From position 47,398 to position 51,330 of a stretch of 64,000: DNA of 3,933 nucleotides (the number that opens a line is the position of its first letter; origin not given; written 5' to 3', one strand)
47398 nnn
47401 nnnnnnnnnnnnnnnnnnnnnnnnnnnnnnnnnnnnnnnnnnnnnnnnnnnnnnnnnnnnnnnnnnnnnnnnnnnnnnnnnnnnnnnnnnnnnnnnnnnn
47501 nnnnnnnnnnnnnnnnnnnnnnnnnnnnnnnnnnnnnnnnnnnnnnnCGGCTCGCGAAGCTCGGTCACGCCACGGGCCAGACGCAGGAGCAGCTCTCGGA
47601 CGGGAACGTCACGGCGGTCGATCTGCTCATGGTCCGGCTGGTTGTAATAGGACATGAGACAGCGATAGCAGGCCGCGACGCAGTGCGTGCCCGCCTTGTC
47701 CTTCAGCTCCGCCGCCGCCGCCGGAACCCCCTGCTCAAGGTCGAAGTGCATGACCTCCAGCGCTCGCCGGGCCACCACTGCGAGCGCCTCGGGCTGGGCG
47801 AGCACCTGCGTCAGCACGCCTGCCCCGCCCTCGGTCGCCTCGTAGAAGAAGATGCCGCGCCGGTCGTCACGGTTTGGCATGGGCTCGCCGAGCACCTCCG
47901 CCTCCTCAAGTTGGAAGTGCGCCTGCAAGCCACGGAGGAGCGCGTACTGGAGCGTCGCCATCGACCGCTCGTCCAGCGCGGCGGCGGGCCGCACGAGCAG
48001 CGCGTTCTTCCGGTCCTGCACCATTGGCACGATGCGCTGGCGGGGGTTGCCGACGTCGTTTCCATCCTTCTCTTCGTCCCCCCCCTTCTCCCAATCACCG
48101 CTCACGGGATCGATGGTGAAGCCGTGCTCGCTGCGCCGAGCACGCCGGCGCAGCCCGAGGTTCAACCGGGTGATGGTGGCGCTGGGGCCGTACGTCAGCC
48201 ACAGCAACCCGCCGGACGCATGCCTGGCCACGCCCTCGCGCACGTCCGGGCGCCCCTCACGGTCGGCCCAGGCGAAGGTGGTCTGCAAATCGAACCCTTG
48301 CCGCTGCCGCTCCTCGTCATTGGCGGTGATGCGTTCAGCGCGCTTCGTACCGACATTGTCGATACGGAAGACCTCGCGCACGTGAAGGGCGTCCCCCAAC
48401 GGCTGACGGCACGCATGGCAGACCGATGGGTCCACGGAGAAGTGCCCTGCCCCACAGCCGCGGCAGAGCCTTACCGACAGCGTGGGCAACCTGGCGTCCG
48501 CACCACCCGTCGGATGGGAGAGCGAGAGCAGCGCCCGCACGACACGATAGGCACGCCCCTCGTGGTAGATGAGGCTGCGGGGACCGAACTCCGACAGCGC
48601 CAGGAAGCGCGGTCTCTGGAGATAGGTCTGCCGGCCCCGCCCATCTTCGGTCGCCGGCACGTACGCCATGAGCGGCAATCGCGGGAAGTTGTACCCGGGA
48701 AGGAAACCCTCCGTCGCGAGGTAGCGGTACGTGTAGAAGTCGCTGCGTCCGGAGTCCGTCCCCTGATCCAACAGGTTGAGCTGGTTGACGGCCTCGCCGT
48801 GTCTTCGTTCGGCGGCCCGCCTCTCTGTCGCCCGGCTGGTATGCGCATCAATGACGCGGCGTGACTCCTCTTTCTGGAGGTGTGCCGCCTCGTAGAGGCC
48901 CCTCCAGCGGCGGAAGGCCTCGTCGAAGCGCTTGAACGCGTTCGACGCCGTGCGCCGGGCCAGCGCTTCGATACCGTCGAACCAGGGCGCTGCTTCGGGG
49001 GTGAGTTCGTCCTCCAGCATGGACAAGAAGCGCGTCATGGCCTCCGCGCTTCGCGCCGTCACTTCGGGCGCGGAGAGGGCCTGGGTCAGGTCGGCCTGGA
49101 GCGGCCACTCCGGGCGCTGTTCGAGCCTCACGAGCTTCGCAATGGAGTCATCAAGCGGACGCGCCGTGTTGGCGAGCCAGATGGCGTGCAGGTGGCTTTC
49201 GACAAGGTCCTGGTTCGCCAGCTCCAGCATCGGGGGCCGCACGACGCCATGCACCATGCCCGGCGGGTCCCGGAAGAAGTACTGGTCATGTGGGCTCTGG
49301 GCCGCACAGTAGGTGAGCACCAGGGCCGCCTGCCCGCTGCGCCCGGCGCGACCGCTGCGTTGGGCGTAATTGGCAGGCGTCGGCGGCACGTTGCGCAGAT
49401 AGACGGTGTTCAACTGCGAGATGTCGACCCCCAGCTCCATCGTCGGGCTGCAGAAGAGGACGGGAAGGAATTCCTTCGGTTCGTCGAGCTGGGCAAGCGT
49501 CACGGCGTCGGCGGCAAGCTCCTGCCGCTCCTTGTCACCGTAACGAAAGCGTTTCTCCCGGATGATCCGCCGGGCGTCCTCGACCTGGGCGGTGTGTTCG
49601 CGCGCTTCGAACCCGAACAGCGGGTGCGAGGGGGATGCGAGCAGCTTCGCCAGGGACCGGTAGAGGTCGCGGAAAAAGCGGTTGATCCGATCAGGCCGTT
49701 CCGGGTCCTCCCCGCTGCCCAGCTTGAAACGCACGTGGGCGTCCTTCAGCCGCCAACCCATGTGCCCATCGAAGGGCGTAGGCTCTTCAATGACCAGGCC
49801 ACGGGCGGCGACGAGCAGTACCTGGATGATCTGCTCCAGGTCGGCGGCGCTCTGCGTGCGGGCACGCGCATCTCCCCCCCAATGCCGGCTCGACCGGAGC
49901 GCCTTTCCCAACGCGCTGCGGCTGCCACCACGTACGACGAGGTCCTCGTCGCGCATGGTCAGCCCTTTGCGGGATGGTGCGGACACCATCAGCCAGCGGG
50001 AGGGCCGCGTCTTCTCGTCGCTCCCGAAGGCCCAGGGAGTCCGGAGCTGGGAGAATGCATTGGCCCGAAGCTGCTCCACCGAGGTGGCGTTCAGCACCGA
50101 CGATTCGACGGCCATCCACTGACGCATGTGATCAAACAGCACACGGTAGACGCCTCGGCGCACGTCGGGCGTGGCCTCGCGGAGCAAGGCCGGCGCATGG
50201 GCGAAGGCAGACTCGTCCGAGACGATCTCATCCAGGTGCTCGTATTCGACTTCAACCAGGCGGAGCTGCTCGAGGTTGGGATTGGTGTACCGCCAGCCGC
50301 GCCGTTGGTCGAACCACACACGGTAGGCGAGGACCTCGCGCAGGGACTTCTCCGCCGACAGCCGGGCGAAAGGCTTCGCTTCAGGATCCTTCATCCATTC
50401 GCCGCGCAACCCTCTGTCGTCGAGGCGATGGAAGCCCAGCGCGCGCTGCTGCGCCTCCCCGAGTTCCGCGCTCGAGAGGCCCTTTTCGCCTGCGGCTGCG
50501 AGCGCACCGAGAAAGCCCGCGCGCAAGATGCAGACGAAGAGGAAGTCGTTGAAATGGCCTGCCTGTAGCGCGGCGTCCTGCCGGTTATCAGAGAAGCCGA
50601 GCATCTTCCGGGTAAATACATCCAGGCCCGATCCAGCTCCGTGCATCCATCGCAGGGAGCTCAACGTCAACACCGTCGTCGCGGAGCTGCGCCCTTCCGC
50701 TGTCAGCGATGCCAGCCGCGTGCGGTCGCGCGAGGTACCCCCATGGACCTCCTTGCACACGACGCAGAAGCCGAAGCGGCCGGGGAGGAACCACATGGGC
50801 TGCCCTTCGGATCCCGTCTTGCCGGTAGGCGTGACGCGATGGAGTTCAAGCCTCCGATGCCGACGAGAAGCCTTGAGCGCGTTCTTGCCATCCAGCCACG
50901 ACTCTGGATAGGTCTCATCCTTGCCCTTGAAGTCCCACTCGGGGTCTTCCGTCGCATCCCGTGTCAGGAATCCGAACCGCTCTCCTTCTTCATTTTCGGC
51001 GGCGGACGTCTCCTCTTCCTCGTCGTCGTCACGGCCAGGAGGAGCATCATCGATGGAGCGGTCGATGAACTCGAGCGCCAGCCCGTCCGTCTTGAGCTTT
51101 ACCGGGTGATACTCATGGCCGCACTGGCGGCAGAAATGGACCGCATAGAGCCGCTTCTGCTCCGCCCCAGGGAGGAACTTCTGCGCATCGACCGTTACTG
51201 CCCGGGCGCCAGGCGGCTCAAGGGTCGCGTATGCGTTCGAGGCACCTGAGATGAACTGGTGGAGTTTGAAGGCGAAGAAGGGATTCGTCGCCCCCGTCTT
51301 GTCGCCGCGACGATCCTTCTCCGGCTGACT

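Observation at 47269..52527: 1752-aa helicase with internal and C-terminal Cys4 zinc-ribbon clusters (DrmA-DrmB fusion-like)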

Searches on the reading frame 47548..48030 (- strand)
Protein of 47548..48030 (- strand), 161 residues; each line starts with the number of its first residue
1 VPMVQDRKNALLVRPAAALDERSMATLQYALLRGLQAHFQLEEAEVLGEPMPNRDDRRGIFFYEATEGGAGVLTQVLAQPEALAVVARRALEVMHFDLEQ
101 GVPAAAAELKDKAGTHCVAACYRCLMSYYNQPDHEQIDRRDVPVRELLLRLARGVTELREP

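Call 96: search_solved_structures(query=window:47548-48030:-, max_evalue=10, show_alignments=4)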
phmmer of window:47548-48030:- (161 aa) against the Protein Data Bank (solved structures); distinct sequences matched with E-value up to 10: 2.
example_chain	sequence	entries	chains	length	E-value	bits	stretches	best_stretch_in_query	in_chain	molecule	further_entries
2vwr_A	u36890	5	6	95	0.18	14.9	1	40-115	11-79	LIGAND OF NUMB PROTEIN X 2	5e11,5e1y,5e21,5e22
7qct_A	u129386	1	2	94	0.22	14.6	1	41-115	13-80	Ligand of Numb protein X 2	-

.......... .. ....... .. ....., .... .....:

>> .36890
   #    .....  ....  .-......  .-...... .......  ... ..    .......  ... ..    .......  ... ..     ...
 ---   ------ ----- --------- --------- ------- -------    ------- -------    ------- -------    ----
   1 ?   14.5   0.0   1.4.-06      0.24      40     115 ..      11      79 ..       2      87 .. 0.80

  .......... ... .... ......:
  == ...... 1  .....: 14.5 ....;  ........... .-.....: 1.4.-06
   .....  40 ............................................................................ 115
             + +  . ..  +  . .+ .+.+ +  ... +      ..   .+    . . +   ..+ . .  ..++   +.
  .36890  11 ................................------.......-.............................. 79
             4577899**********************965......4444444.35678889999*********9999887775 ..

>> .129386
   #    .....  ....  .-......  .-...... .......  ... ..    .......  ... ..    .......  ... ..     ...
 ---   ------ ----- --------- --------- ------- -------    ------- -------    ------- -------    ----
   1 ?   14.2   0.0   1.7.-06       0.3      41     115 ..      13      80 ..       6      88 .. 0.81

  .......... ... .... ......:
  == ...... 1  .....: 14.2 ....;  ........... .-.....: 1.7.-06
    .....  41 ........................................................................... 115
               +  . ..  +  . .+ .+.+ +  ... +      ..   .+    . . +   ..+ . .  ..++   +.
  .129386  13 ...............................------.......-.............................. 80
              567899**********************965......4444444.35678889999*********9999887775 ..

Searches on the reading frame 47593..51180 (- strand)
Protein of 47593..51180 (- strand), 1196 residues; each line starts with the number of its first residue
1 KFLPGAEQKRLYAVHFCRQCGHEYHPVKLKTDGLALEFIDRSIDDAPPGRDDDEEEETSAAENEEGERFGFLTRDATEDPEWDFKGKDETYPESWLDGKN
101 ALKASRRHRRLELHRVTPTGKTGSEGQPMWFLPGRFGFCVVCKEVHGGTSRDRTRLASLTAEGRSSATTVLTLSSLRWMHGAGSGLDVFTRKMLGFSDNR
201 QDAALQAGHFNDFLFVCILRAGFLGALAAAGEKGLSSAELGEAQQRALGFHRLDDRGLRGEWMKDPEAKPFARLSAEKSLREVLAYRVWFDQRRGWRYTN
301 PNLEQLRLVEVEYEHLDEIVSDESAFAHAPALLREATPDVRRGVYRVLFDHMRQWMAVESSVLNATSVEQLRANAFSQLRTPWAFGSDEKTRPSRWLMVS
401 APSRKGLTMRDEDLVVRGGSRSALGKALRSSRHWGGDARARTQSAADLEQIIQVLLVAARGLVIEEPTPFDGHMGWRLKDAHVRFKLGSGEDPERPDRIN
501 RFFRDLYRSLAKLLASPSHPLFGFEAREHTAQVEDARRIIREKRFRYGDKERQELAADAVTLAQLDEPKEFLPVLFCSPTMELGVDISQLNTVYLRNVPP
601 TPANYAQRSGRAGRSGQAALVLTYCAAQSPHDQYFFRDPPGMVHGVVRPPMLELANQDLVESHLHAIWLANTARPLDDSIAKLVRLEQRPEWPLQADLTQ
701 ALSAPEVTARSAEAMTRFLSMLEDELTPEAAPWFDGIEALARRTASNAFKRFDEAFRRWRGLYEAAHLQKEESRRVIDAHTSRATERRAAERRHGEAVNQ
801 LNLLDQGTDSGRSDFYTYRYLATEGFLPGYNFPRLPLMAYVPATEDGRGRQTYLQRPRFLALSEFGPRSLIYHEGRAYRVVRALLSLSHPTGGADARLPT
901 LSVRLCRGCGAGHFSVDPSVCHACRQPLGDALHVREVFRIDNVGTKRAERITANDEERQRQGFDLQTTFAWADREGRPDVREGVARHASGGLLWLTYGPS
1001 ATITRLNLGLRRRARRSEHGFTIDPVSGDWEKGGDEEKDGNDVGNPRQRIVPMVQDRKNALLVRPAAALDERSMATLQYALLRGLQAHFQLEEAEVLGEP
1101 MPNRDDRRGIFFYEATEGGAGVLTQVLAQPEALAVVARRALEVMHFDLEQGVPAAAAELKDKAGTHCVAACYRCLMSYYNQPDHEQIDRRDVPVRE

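Call 80: predict_structure(alignment_id=A2)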
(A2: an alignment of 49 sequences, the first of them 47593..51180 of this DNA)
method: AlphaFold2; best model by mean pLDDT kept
length: 1196 residues; sequences in the alignment: 49
mean_pLDDT: 67.6   pTM: 0.47
mean pLDDT of the five models: 67.6, 66.2, 65.2, 65.0, 64.8
residues with pLDDT >= 90: 122; 70-90: 540; 50-70: 213; < 50: 321
segments of 3 or more residues with pLDDT < 50: 1-11, 50-65, 149-181, 183-208, 519-533, 570-652, 807-845, 847-892, 942-958, 1032-1043, 1167-1180
pLDDT, mean of each block of 10 residues (from residue 1): 39 58 77 78 49 42 59 79 82 78 81 83 86 83 65 35 32 39 43 38 46 74 90 90 85 63 78 87 90 63 82 91 90 91 93 91 87 86 75 88 66 79 84 85 86 92 90 90 89 56 72 64 39 55 56 68 61 36 31 28 29 31 35 40 35 60 74 69 76 83 87 83 70 80 87 72 70 74 67 68 57 42 43 41 46 34 33 40 46 59 90 82 86 81 35 40 76 79 84 86 80 64 61 44 59 77 89 88 82 73 86 67 75 87 83 82 60 43 69 82
secondary structure, 60 per line:
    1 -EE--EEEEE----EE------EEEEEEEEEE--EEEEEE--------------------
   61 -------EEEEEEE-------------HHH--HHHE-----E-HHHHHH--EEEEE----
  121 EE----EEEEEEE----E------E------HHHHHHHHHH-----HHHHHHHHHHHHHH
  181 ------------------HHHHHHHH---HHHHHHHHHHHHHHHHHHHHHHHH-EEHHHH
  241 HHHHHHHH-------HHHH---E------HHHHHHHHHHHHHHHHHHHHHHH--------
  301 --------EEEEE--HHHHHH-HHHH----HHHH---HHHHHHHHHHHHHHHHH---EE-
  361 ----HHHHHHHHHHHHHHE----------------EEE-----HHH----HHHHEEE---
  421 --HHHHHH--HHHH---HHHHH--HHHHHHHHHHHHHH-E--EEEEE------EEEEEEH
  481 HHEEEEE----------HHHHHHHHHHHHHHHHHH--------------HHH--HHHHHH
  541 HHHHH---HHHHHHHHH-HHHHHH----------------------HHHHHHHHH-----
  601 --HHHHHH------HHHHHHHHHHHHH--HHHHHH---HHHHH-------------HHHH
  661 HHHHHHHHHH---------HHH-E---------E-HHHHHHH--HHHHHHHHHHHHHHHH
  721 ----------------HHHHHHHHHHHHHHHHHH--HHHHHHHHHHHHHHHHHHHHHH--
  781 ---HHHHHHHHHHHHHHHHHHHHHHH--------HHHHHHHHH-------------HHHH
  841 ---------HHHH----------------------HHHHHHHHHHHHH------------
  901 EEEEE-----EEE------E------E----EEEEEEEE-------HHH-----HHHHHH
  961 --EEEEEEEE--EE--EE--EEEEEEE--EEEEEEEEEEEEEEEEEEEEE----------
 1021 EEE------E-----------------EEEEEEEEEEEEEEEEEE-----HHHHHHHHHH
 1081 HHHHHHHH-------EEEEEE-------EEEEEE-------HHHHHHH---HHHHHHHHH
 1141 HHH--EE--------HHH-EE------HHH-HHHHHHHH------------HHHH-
elements in order (helices of 4 or more, strands of 3 or more residues): E6-10 E23-32 E35-40 E68-74 H104-109 E112-116 E127-133 H152-161 H167-180 H199-206 H210-233 H237-248 H256-259 H270-292 E309-313 H316-321 H323-326 H331-334 H338-354 H365-378 E396-398 H411-414 E415-417 H423-428 H431-434 H438-442 H445-458 E463-467 E474-479 E483-487 H498-515 H535-545 H549-557 H559-564 H587-595 H603-608 H615-627 H630-635 H639-643 H657-670 H696-702 H705-720 H737-754 H757-778 H784-806 H815-823 H837-840 H850-853 H876-888 E901-905 E911-913 E932-939 H955-960 E963-970 E981-987 E990-1010 E1021-1023 E1048-1065 H1071-1088 E1096-1101 E1109-1114 H1122-1128 H1132-1143 H1172-1179 H1192-1195

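Call 82: fold_search(model_id=the predicted structure, library=pdb)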
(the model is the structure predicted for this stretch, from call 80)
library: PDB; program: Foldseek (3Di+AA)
matches with E <= 10: 61; with E <= 0.001: 0
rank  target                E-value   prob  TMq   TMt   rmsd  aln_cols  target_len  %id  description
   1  6znp_A                3.3e-03  1.00  0.10  0.15   9.8       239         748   12  Crystal Structure of DUF1998 helicase MrfA bound to DNA (released 2020-11-25)
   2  7vgm                  3.2e-01  0.06  0.07  0.11  30.8       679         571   11  Crystal structure of Phenylalanine hydroxylase from Bacillus cereus ATCC 14579 (released 2022-04-27)
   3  1joe_A                5.4e-01  0.69  0.07  0.39   6.6       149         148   12  Crystal Structure of Autoinducer-2 Production Protein (LuxS) from Heamophilus influenzae (released 2001-08-08)
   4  1j6w_B                1.0e+00  0.63  0.07  0.39   5.8       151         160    9  CRYSTAL STRUCTURE OF HAEMOPHILUS INFLUENZAE LUXS (released 2001-06-08)
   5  1j6w_A                1.2e+00  0.63  0.07  0.40   5.3       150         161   10  CRYSTAL STRUCTURE OF HAEMOPHILUS INFLUENZAE LUXS (released 2001-06-08)
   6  7tdz_i                1.4e+00  0.03  0.08  0.09  34.5       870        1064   10  Cryo-EM model of protomer of the cytoplasmic ring of the nuclear pore complex from Xenopus laevis (released 2022-06-22)
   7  9fj2_A                1.8e+00  0.07  0.04  0.16  18.4       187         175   20  Rubrerythrin from Clostridium difficile P28 (released 2025-06-11)
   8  5flc_B                1.9e+00  0.02  0.07  0.07  32.8       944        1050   10  Architecture of human mTOR Complex 1 - 5.9 Angstrom reconstruction (released 2015-12-30)
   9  4akk_A                2.3e+00  0.02  0.05  0.11  28.2       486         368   13  Structure of the NasR transcription antiterminator (released 2012-06-20)
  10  4akk_B                2.5e+00  0.02  0.06  0.12  28.4       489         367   13  Structure of the NasR transcription antiterminator (released 2012-06-20)
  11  7z8v_D                2.8e+00  0.01  0.05  0.05  34.0       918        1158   11  CAND1-SCF-SKP2 (SKP1deldel) CAND1 engaged SCF rocked (released 2023-04-19)
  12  5h36_A                3.1e+00  0.06  0.05  0.16  22.7       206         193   13  Crystal structures of the TRIC trimeric intracellular cation channel orthologue from Rhodobacter sphaeroides (released 2017-01-11)
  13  6i8a_B                3.1e+00  0.04  0.05  0.06  15.7       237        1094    8  The crystal structure of the Pol2 catalytic domain of DNA polymerase epsilon carrying a P301R substitution. (released 2019-01-30)
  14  9vuc_B                3.2e+00  0.03  0.05  0.15  37.1       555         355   10  channel B complex with 2 (released 2026-03-11)
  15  4xch_A                3.4e+00  0.21  0.07  0.36   7.0       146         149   11  S-ribosylhomocysteinase from Streptococcus suis (released 2015-06-24)
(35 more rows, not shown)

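Call 84: search_solved_structures(query=A2, max_evalue=0.01)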
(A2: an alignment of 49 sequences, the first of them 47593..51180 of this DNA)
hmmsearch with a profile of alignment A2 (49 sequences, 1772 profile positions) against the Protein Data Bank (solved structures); distinct sequences matched with E-value up to 0.01: 50.
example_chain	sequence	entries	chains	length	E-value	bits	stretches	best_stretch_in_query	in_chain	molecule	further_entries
9tu7_Y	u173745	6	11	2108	3.1e-54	187.1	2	92-288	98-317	DEAD/DEAH box helicase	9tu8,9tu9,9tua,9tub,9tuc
9wae_A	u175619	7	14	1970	6.3e-38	133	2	1026-1137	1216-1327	Helicase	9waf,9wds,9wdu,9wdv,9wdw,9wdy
6znp_A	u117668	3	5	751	1.8e-28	101.7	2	90-275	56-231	Uncharacterized ATP-dependent helicase YprA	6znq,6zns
5v9x_A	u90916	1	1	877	6e-11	43.6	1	95-272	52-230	ATP-dependent DNA helicase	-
7lhl_A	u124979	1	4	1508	2.5e-10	41.6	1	95-272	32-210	ATP-dependent DNA helicase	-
5ivl_B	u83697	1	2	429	3e-08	34.6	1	1026-1083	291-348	DEAD-box ATP-dependent RNA helicase CshA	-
8i9z_CW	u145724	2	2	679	2.5e-07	31.6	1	100-157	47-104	ATP-dependent RNA helicase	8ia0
3sqx_A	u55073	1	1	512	2.7e-07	31.5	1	61-173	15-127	ATP-dependent RNA helicase MSS116, mitochondrial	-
4tyw_A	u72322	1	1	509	2.7e-07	31.5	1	61-173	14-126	ATP-dependent RNA helicase MSS116, mitochondrial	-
4tyn_A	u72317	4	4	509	2.8e-07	31.4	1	61-173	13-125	ATP-dependent RNA helicase MSS116, mitochondrial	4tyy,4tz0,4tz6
3i5x_A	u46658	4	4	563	3.2e-07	31.2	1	60-173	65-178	ATP-dependent RNA helicase MSS116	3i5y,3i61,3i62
3sqw_A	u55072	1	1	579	3.8e-07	31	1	61-173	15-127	ATP-dependent RNA helicase MSS116, mitochondrial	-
7zms_A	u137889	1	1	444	1.2e-05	26.1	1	1008-1088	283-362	ATP-dependent DNA helicase Q5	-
8rl5_A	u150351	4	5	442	1.2e-05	26.1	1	1008-1088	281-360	ATP-dependent DNA helicase Q5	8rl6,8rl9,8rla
5lb5_A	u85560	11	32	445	1.2e-05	26.1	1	1008-1088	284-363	ATP-dependent DNA helicase Q5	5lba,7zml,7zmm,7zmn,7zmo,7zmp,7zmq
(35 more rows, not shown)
